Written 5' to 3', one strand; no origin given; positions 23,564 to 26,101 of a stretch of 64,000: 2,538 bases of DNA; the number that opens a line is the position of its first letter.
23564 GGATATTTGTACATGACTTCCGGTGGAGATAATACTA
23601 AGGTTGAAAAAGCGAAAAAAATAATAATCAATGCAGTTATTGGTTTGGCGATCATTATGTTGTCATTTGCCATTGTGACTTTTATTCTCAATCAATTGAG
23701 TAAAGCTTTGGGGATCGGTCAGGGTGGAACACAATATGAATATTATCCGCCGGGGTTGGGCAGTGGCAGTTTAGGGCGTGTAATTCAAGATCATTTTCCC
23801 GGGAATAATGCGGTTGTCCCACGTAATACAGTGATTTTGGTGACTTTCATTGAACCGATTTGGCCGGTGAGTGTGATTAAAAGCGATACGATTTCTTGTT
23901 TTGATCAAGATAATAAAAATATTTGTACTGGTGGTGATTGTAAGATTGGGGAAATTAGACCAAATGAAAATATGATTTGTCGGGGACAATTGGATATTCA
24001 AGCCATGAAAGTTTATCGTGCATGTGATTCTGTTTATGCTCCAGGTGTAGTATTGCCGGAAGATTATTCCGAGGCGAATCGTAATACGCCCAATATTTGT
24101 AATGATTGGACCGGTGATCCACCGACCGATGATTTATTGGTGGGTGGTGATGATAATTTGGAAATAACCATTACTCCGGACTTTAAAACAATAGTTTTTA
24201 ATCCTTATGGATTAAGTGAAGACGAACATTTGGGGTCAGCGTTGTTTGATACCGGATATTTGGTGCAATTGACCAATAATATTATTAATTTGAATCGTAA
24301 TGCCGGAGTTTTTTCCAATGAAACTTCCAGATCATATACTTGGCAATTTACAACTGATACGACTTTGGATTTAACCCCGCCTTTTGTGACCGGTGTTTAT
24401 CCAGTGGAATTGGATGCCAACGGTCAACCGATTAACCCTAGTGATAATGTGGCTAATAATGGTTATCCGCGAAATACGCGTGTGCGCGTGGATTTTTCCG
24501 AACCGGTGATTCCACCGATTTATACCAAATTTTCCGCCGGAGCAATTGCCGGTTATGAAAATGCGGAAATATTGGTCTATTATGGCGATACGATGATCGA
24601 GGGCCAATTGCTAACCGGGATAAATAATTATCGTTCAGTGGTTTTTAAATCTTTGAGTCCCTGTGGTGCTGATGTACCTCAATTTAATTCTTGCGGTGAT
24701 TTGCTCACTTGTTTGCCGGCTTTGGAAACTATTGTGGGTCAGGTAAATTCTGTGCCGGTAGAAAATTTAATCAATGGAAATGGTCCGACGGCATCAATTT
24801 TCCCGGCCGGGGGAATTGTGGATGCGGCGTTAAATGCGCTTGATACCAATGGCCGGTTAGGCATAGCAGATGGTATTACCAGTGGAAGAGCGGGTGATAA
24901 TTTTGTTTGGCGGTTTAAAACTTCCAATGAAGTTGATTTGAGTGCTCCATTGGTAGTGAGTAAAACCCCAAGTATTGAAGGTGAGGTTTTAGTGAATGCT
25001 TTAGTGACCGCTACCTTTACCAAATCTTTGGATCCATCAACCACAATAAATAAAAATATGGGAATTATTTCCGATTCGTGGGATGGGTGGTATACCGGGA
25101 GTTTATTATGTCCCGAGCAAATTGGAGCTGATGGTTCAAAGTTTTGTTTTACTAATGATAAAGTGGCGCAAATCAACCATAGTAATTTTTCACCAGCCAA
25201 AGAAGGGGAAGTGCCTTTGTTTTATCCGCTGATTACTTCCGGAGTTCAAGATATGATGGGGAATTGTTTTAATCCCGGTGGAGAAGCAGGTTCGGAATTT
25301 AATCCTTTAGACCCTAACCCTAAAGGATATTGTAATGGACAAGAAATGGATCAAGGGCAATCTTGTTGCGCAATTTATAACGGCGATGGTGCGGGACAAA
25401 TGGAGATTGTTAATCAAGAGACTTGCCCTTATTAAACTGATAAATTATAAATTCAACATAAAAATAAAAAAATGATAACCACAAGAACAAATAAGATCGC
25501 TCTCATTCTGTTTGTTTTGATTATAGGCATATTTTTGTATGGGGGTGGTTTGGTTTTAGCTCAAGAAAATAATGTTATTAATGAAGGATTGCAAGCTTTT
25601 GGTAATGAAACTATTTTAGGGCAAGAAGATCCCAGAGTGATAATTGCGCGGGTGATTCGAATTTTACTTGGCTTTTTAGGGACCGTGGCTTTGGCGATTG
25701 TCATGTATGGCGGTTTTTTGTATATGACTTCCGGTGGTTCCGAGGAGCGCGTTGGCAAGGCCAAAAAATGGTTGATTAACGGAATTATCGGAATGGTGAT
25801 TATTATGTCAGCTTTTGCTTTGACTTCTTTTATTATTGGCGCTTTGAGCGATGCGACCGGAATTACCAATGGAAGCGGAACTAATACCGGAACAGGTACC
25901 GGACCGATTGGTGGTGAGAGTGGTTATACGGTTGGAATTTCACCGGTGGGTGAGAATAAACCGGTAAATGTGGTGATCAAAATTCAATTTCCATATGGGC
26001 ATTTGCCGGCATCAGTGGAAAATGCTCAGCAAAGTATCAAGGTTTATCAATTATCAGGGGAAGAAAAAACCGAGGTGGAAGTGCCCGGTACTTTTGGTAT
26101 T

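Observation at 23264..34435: Tandem pair of giant surface proteins (723 aa and 2987 aa) with pilin-like membrane module and eukaryote-like adhesion domains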

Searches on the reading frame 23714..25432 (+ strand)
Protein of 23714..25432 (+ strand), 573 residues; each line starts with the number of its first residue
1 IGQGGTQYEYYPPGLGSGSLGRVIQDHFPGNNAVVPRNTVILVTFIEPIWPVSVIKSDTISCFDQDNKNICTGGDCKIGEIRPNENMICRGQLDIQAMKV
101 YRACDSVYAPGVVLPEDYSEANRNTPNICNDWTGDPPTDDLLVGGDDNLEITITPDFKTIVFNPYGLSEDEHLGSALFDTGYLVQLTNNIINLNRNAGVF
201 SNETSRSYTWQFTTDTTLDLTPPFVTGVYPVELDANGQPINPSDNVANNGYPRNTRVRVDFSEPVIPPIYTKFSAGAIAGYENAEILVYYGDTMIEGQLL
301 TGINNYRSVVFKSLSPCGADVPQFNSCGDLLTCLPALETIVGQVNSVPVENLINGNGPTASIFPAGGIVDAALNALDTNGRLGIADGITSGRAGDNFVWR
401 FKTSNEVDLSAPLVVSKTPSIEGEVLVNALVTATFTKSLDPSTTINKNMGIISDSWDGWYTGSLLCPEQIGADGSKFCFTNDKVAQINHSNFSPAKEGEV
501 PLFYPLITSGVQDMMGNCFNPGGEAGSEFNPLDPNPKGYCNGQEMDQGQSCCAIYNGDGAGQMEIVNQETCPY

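Call 30: search_protein_families(library=pfam, proteins=[window:23714-25432:+], max_evalue=10)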
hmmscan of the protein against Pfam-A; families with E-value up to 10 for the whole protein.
window:23714-25432:+ (573 aa): 1 family
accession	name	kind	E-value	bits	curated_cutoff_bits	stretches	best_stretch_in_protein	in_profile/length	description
PF13205.12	Big_5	-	2.9e-07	31.6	23.6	2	24-71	7-55/105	Bacterial Ig-like domain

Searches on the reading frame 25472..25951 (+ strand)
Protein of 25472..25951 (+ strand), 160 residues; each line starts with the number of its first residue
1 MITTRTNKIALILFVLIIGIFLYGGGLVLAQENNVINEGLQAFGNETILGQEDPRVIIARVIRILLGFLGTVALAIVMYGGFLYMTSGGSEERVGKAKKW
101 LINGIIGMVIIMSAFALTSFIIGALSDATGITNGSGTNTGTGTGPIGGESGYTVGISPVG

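Call 41: search_solved_structures(query=A2, max_evalue=10, show_alignments=3)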
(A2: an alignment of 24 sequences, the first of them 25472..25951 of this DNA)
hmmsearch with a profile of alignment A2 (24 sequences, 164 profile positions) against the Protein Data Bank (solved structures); distinct sequences matched with E-value up to 10: 0.

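Call 67: find_related_loci(query=A2, collection=genome_contigs, flank=10000)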
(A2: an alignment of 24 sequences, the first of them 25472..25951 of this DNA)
Query A2 (160 aa) in genome_contigs; peptide patterns used: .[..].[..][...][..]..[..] (x = any residue, [..] = any of these).
600 stretches matched a pattern (row limit reached: there are more); 593 encode a relative of the query (tblastn E <= 1e-3); the best 80 are kept; 80 distinct loci.
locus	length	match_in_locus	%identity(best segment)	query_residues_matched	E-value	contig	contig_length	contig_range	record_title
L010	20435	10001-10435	50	12-160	3e-41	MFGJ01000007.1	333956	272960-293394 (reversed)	MAG: Candidatus Falkowbacteria bacterium RIFOXYC2_FULL_36_12 rifoxyc2_full_scaffold_76, whole genome shotgun sequence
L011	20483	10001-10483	56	5-160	1e-38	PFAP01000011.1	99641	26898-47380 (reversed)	MAG: Candidatus Falkowbacteria bacterium CG10_big_fil_rev_8_21_14_0_10_39_11 CG10_8_21_14_0.10_scaffold_91_c, whole geno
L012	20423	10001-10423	52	8-152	2e-36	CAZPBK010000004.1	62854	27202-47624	MAG TPA_asm: uncultured Gammaproteobacteria bacterium isolate binchicken_co13_472 genome assembly, contig: NODE_346_leng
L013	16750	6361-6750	52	5-131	2e-32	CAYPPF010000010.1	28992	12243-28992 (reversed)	MAG TPA_asm: uncultured Gammaproteobacteria bacterium isolate SRP200020_co3_83 genome assembly, contig: NODE_2257_length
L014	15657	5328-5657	53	25-132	3e-30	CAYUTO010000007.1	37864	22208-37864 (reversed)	MAG TPA_asm: uncultured Gammaproteobacteria bacterium isolate SRP285395_co2_42 genome assembly, contig: NODE_1683_length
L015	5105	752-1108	46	9-129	7e-30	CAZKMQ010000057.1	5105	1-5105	MAG TPA_asm: uncultured Gammaproteobacteria bacterium isolate SRP200020_co3_324 genome assembly, contig: NODE_22798_leng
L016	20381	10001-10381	48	7-128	9e-30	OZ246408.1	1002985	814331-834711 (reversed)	MAG: uncultured Gammaproteobacteria bacterium isolate SRP141376_co4_2 genome assembly, chromosome: 1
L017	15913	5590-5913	55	26-133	2e-29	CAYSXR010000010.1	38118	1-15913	MAG TPA_asm: uncultured Gammaproteobacteria bacterium isolate SRP286056_co2_340 genome assembly, contig: NODE_1382_lengt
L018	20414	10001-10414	44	14-148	3e-29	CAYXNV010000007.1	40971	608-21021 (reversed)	MAG TPA_asm: uncultured Gammaproteobacteria bacterium isolate SRP167671_co1_111 genome assembly, contig: NODE_1066_lengt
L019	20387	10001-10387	50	1-135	2e-29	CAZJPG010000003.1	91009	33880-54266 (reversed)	MAG TPA_asm: uncultured Gammaproteobacteria bacterium isolate SRP263991_co7_920 genome assembly, contig: NODE_147_length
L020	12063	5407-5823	42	4-150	4e-29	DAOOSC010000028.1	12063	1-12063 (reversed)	MAG TPA_asm: Candidatus Magasanikbacteria bacterium isolate AMR_MDS_2529 NODE_6549_length_12063_cov_8.515073, whole geno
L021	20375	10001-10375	44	2-122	7e-29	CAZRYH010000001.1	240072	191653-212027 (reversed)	MAG TPA_asm: uncultured Gammaproteobacteria bacterium isolate SRP263991_co1_300 genome assembly, contig: NODE_14_length_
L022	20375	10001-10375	45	8-129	1e-28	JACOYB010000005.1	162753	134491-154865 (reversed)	MAG: Candidatus Magasanikbacteria bacterium isolate NC_groundwater_168_Ag_S-0.1um_42_11 S4_GD2017_2_S1_scaffold_52, whol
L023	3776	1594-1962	49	8-129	1e-28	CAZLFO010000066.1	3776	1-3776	MAG TPA_asm: uncultured Gammaproteobacteria bacterium isolate binchicken_co204_361 genome assembly, contig: NODE_31509_l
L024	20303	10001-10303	54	30-128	3e-28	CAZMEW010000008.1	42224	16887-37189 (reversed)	MAG TPA_asm: uncultured Gammaproteobacteria bacterium isolate SRP278252_co2_113 genome assembly, contig: NODE_1629_lengt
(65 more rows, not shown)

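Call 71: predict_structure(alignment_id=A2)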
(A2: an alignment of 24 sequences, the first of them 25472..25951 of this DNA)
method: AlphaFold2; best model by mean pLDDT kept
length: 160 residues; sequences in the alignment: 24
mean_pLDDT: 71.5   pTM: 0.50
mean pLDDT of the five models: 71.5, 70.4, 69.3, 69.2, 68.2
residues with pLDDT >= 90: 41; 70-90: 52; 50-70: 24; < 50: 43
segments of 3 or more residues with pLDDT < 50: 1-3, 33-35, 37-41, 43-49, 136-154
pLDDT, mean of each block of 10 residues (from residue 1): 57 80 62 47 49 76 87 92 92 94 94 90 81 51 43 48
secondary structure, 60 per line:
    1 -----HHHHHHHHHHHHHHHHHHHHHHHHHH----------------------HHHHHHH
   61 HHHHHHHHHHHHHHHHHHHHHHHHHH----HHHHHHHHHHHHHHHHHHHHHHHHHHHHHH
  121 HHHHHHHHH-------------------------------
elements in order: H6-31 H54-86 H91-129

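Call 74: fold_search(model_id=the predicted structure, library=pdb)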
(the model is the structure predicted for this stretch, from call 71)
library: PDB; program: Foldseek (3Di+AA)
matches with E <= 10: 248; with E <= 0.001: 0
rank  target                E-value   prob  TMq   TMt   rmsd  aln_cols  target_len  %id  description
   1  5n9j_Z                1.1e+00  0.28  0.31  0.39   7.4       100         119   12  Core Mediator of transcriptional regulation (released 2017-05-17)
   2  4h63_V                1.1e+00  0.30  0.30  0.39   8.0        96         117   14  Structure of the Schizosaccharomyces pombe Mediator head module (released 2012-10-31)
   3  9vub_A                1.2e+00  0.80  0.47  0.21  11.9       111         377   12  channel C complex with 3 (released 2026-03-11)
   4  7rro_B0               1.6e+00  0.20  0.36  0.31  33.9       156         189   13  Structure of the 48-nm repeat doublet microtubule from bovine tracheal cilia (released 2021-10-27)
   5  9rxe_MODEL_1_A        1.8e+00  0.72  0.36  0.53   3.1        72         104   15  Solution structure of the HR1c domain of human PKN1 (released 2025-12-31)
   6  9vub_C                1.9e+00  0.66  0.46  0.20  12.1       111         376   12  channel C complex with 3 (released 2026-03-11)
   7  4j2c_A                1.9e+00  0.33  0.34  0.45   4.2        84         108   15  GARP-SNARE Interaction (released 2013-12-25)
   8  3b5y_A                1.9e+00  0.14  0.29  0.11   9.4       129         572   16  Crystal Structure of MsbA from Salmonella typhimurium with AMPPNP (released 2007-12-04)
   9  9div_A                2.0e+00  0.16  0.30  0.33   5.8        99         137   17  The crystal structure of de novo designed ChuA binding protein C8 (released 2025-05-21)
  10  2gl2_A                2.1e+00  0.18  0.32  0.46  14.8       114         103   17  Crystal structure of the tetra mutant (T66G,R67G,F68G,Y69G) of bacterial adhesin FadA (released 2007-04-10)
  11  5u0p_V                2.3e+00  0.15  0.29  0.37   6.6        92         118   15  Cryo-EM structure of the transcriptional Mediator (released 2017-03-08)
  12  4abm_D                2.6e+00  0.72  0.41  0.80   1.7        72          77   14  Crystal Structure of CHMP4B hairpin (released 2012-05-09)
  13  2gl2_B                2.6e+00  0.16  0.33  0.44  14.5       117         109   15  Crystal structure of the tetra mutant (T66G,R67G,F68G,Y69G) of bacterial adhesin FadA (released 2007-04-10)
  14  6s7t_H                2.6e+00  0.10  0.19  0.24   7.5        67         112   21  Cryo-EM structure of human oligosaccharyltransferase complex OST-B (released 2019-12-18)
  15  5da9_A                2.7e+00  0.47  0.36  0.15   2.9        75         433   15  ATP-gamma-S bound Rad50 from Chaetomium thermophilum in complex with the Rad50-binding domain of Mre11 (released 2016-03-02)
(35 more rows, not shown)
